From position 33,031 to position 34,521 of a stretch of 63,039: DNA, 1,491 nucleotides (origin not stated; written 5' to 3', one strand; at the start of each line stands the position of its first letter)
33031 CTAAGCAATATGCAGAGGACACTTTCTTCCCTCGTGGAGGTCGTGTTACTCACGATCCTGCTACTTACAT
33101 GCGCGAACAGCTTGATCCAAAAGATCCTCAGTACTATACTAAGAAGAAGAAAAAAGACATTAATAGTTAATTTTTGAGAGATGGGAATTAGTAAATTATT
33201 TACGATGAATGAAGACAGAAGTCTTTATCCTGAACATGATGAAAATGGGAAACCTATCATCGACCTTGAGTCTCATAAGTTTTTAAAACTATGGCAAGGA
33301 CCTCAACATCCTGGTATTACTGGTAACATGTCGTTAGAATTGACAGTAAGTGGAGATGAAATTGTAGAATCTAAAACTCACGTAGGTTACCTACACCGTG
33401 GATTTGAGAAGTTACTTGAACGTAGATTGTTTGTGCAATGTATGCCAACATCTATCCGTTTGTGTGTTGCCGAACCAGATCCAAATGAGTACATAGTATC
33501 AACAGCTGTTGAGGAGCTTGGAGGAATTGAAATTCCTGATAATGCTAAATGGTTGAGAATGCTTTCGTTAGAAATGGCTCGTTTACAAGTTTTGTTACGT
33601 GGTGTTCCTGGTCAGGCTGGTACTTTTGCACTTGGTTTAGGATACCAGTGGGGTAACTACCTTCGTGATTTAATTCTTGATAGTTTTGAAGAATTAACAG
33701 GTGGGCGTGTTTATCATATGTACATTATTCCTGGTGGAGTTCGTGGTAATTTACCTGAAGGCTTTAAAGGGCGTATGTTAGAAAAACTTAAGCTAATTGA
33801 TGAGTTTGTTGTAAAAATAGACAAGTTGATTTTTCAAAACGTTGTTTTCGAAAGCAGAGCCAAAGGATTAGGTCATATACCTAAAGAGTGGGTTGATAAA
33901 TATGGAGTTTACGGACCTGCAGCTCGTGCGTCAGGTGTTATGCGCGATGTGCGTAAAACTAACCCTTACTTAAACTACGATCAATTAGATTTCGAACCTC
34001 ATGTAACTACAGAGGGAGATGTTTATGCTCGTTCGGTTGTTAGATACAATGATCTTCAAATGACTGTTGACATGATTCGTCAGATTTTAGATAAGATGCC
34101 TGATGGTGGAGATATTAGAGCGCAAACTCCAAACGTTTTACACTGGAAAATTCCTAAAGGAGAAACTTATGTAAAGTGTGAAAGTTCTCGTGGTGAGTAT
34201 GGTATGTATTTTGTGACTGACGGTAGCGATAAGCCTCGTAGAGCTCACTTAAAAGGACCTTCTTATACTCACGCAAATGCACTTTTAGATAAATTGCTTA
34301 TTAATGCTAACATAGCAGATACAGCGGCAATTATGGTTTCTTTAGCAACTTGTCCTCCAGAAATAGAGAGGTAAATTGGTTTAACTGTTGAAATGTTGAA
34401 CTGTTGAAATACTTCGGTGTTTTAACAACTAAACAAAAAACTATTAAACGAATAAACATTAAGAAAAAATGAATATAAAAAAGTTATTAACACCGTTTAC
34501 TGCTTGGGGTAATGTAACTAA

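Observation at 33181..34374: Catalytic-core (L) subunit has CxxE at both positions where hydrogenases have the NiFe-binding CxxC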

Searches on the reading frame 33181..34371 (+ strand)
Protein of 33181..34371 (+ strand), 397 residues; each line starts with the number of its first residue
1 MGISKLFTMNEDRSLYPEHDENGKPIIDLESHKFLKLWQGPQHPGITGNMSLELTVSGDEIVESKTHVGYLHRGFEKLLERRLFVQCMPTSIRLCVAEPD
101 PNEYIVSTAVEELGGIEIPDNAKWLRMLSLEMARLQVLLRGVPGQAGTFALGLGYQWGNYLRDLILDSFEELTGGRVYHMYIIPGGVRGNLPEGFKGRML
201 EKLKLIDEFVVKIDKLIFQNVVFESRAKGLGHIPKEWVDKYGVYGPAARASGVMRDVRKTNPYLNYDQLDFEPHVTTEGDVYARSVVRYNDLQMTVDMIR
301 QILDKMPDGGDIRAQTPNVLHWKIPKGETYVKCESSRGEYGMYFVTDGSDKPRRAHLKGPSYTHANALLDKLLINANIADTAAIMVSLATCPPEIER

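Call 5: search_solved_structures(query=window:33181-34371:+, max_evalue=0.001, show_alignments=5)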
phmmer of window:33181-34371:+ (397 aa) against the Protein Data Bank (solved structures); distinct sequences matched with E-value up to 0.001: 54.
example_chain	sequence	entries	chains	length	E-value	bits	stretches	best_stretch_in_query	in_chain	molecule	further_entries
6u8y_L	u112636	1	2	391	3.4e-87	296.1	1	14-397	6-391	NADH dehydrogenase subunit D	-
2fug_4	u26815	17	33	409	3.3e-56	194.1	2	35-319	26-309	NADH-quinone oxidoreductase chain 4 | NADH-QUINONE OXIDOREDUCTASE SUBUNIT 4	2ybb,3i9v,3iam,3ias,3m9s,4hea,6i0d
5lnk_4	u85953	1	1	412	1.1e-55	192.4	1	35-386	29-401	Mitochondrial complex I, 49 kDa subunit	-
7dgq_B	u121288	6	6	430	1.1e-55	192.3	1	35-386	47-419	NADH dehydrogenase [ubiquinone] iron-sulfur protein 2, mitochondrial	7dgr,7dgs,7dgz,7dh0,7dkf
6q9b_S2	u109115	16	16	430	1.1e-55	192.3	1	35-386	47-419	NADH:ubiquinone oxidoreductase core subunit S2,NADH:ubiquinone oxidoreductase core subunit | NDUFS2 | NDUFB11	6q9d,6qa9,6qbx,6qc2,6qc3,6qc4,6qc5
6zk9_4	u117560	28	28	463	1.6e-55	191.8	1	35-386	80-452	Mitochondrial complex I, 49 kDa subunit | Mitochondrial complex I, ND4L subunit | Complex I-49kD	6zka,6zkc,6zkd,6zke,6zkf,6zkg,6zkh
9iho_D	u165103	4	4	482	1.7e-55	191.7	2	35-309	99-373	NUCM (49 kDa) subunit of mitochondrial NADH:ubiquinone oxidoreductase (Complex I)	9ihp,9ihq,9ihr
6g2j_D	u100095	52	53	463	1.9e-55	191.6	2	36-317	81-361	NADH dehydrogenase [ubiquinone] iron-sulfur protein 2, mitochondrial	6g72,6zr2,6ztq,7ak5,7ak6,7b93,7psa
5lc5_D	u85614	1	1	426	2.1e-55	191.4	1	35-386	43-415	NADH dehydrogenase [ubiquinone] iron-sulfur protein 2, mitochondrial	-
7v2c_Q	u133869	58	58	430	2.1e-55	191.4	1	35-386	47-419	NADH dehydrogenase [ubiquinone] iron-sulfur protein 2, mitochondrial | Complex I-49kD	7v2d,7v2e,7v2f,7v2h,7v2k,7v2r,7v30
5ldw_D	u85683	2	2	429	2.1e-55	191.4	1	35-386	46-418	NADH dehydrogenase [ubiquinone] iron-sulfur protein 2, mitochondrial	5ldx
5o31_D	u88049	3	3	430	2.2e-55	191.4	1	35-386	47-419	NADH dehydrogenase [ubiquinone] iron-sulfur protein 2, mitochondrial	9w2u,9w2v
7vb7_Q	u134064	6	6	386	2.3e-55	191.3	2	37-317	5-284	NADH dehydrogenase [ubiquinone] iron-sulfur protein 2, mitochondrial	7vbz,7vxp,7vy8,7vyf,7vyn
7vbn_Q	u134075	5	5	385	2.6e-55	191.1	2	37-317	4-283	NADH dehydrogenase [ubiquinone] iron-sulfur protein 2, mitochondrial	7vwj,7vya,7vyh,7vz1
7zm7_C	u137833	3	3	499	2.6e-55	191.1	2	39-313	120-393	NADH-ubiquinone oxidoreductase 49 kDa subunit-like protein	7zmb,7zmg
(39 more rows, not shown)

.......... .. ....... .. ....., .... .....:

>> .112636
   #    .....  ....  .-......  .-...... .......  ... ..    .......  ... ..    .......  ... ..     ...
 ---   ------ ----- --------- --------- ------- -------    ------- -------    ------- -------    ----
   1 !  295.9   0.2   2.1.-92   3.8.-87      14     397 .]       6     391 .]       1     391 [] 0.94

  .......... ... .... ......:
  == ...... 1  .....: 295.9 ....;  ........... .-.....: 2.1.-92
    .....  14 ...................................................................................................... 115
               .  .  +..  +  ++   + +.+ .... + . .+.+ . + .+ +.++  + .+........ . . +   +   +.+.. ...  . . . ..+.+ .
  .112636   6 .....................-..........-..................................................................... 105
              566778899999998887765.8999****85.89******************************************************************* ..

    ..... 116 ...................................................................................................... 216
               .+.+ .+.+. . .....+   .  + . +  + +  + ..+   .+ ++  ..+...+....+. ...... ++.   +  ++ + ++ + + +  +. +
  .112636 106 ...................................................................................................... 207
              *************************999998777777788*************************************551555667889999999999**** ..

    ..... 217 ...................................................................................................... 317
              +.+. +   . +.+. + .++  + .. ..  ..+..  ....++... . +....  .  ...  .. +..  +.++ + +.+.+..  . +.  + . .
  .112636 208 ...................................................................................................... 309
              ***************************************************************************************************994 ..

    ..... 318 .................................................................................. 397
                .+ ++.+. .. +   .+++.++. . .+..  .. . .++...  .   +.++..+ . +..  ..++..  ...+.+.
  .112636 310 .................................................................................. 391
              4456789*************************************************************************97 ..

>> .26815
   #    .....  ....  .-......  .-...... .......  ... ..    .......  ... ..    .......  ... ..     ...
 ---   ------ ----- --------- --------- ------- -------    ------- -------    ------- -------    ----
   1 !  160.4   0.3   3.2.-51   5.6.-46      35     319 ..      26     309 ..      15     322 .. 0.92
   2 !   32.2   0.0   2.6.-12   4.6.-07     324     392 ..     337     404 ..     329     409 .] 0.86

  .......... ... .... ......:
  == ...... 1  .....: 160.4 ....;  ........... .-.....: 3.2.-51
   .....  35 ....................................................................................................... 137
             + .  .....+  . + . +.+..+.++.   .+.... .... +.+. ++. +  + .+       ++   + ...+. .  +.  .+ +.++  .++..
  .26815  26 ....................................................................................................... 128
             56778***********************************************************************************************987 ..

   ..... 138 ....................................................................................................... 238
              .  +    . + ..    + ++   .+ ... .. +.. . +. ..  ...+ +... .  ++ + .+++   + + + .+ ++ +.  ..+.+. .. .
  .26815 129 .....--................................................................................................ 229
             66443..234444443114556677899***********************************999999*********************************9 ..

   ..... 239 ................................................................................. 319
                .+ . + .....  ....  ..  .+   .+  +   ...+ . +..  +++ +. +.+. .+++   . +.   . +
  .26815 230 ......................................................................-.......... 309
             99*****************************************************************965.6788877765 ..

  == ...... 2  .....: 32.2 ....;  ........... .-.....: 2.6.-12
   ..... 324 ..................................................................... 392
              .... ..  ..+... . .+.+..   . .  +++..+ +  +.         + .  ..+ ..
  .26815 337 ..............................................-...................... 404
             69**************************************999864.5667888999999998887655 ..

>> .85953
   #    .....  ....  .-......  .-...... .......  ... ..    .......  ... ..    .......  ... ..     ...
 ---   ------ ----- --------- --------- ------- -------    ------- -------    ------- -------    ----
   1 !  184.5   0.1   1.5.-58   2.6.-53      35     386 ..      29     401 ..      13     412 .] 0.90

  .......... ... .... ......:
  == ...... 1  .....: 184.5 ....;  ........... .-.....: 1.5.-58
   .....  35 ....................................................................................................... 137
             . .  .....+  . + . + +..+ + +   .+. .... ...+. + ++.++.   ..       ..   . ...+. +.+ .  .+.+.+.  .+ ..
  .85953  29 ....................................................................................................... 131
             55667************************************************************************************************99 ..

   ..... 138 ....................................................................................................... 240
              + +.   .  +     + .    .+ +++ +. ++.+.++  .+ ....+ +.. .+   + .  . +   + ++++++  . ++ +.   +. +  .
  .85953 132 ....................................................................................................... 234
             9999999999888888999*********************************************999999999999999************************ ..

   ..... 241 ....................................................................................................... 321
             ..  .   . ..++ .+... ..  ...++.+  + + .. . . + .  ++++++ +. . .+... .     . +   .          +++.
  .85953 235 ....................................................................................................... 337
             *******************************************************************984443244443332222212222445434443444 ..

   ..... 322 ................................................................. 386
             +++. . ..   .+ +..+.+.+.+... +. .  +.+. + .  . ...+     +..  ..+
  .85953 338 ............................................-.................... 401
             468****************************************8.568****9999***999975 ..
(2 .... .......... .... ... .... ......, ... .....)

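Call 7: search_protein_families(library=pfam, proteins=[window:33181-34371:+])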
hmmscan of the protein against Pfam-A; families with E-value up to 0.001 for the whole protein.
window:33181-34371:+ (397 aa): 1 family
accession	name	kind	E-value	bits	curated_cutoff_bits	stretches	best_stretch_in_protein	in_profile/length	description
PF00346.24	Complex1_49kDa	-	2.1e-60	204.5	24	1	157-397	10-271/271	Respiratory-chain NADH dehydrogenase, 49 Kd subunit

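Call 8: find_homologous_proteins(query=window:33181-34371:+, max_evalue=1e-10)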
Query window:33181-34371:+ (397 aa): 2650 proteins with E <= 1e-10 among 7316 candidates; the best 120 are listed.
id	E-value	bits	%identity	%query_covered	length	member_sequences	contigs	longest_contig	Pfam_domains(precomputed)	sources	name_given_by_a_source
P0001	1.8e-255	865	94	100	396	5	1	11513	PF00346.25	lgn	-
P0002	2.6e-255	865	94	100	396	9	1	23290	PF00346.25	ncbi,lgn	ncbi:MAG: NADH-quinone oxidoreductase subunit D [Bacteroidota bacterium]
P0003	2.1e-240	816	88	100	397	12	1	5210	PF00346.25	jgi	-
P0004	1.9e-228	776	83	100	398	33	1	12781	PF00346.25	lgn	-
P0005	3.7e-223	759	81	100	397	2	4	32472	PF00346.25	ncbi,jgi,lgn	jgi:NADH-quinone oxidoreductase subunit D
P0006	3.4e-221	752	80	100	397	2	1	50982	PF00346.25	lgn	-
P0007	2.6e-220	749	81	98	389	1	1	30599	PF00346.25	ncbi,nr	ncbi:MAG: hypothetical protein PF484_08955 [Bacteroidales bacterium]|nr:hypothetical protein [Bacter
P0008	3.8e-220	749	79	100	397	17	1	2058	PF00346.25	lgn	-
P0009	5.4e-218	742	78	100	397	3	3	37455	PF00346.25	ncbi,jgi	jgi:NADH-quinone oxidoreductase subunit D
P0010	1.5e-217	740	79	100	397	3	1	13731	PF00346.25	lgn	-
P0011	5.3e-216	735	77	100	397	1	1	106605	PF00346.25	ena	-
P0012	8.2e-216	735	79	100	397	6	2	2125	PF00346.25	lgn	-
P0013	1.4e-215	734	79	100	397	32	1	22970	PF00346.25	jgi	jgi:NADH-quinone oxidoreductase subunit D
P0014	4.7e-213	725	78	99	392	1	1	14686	PF00346.25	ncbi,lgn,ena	-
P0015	1.4e-212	724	76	100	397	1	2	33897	PF00346.25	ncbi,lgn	-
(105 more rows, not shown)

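Call 23: search_protein_representatives(protein=window:33181-34371:+)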
Query: 397 residues. Proteins with E-value up to 0.001 (for the whole library): 7521; up to 1e-10: 2771; up to 1e-30: 395. The best 150 are listed.
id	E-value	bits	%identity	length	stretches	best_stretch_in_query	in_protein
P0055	2.4e-185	632.5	69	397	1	9-397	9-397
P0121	3.5e-91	322.4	57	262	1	4-245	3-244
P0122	9.8e-89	314.4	41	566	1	37-397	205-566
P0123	6.5e-88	311.7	43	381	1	36-396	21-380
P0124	3.6e-83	296.1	54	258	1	142-397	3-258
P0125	6.9e-77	275.4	45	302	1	96-397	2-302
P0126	3.5e-70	253.3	38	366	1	30-396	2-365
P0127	4.3e-65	236.5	38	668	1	35-396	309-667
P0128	1.8e-63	231.2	35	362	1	35-397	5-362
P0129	1.5e-62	228.2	36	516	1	41-397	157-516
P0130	2.2e-61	224.3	39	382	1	28-397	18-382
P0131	2.6e-61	224.1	63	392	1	23-186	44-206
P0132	9.9e-61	222.2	35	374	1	37-397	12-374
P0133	1.2e-59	218.6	37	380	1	37-396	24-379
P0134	1.3e-59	218.5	56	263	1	50-234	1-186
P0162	4.3e-50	187.1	33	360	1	40-391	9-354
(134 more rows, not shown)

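Call 26: find_related_loci(query=window:33181-34371:+, collection=genome_contigs, flank=10000)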
Query window:33181-34371:+ (397 aa) in genome_contigs; peptide patterns used: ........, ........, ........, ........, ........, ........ (x = any residue, [..] = any of these).
166 stretches matched a pattern; 73 encode a relative of the query (tblastn E <= 1e-3); 73 distinct loci.
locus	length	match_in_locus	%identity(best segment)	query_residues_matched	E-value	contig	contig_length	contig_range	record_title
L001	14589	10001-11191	87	1-397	0e+0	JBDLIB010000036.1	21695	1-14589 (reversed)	MAG: Bacteroidota bacterium isolate MAG010 MAG010_36, whole genome shotgun sequence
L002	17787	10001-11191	87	1-397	0e+0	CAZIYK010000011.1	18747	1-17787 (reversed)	MAG TPA_asm: uncultured Flavobacteriales bacterium isolate SRP144503_co3_289 genome assembly, contig: NODE_542_length_18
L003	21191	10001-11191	87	1-397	0e+0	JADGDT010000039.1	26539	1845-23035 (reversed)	MAG: Ichthyobacteriaceae bacterium isolate BB17 NODE_1730_length_26539_cov_27.310666, whole genome shotgun sequence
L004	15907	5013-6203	86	1-397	0e+0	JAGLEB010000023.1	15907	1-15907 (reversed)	MAG: Flavobacteriales bacterium isolate SW_4_50 ROV167.bin.50.fa_23, whole genome shotgun sequence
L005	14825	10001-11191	81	1-397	0e+0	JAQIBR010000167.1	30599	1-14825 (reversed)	MAG: Bacteroidales bacterium isolate GH48 k119_507710, whole genome shotgun sequence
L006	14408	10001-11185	69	3-397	0e+0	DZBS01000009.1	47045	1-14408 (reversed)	MAG TPA_asm: Draconibacterium orientale isolate SulCav_PC08_66_30_11 SulCav_PC08-66_335_length_47045_cov_7.617493, whole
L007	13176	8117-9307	69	3-397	0e+0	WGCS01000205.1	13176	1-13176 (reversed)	MAG: Bacteroidales bacterium isolate S145_13 k151_245385, whole genome shotgun sequence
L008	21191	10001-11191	70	3-397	0e+0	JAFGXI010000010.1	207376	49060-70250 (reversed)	MAG: Bacteroidales bacterium isolate ZodW_Metabat.352 k87_2667167, whole genome shotgun sequence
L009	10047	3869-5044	68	6-397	0e+0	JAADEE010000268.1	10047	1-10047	MAG: Chlorobiota bacterium isolate L_MetaBat.177 contig-127_8132, whole genome shotgun sequence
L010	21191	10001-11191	69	3-397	0e+0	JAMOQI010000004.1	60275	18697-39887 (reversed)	MAG: Bacteroidales bacterium isolate 4559-240_metabat2_scaf2bin.068 4559-240_scaffold_107_c1, whole genome shotgun seque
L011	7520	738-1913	70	6-397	0e+0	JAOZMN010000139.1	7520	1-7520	MAG: Bacteroidales bacterium isolate GMC3.concoct.60_sub GMC3_4192_length_7520_cov_6.458138, whole genome shotgun sequen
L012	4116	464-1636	69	7-397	0e+0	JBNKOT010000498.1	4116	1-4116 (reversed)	MAG: Draconibacterium sp. isolate G1G2.bin.27.orig k141_2371754, whole genome shotgun sequence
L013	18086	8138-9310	70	7-397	0e+0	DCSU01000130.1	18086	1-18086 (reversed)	MAG TPA_asm: Bacteroidales bacterium UBA1458 UBA1458_contig_28641, whole genome shotgun sequence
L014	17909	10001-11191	69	3-397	0e+0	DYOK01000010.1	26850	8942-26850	MAG TPA_asm: Acetofilamentum sp. isolate SulCav_GS09_5_8_38_48 SulCav_GS09_5_2771_length_26850_cov_27_359395, whole geno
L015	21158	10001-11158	70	12-397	0e+0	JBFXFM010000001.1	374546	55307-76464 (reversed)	MAG: Draconibacterium sp. isolate CA_2019_TPIn_14 NODE_71_length_374546_cov_7.842439_TPIn, whole genome shotgun sequence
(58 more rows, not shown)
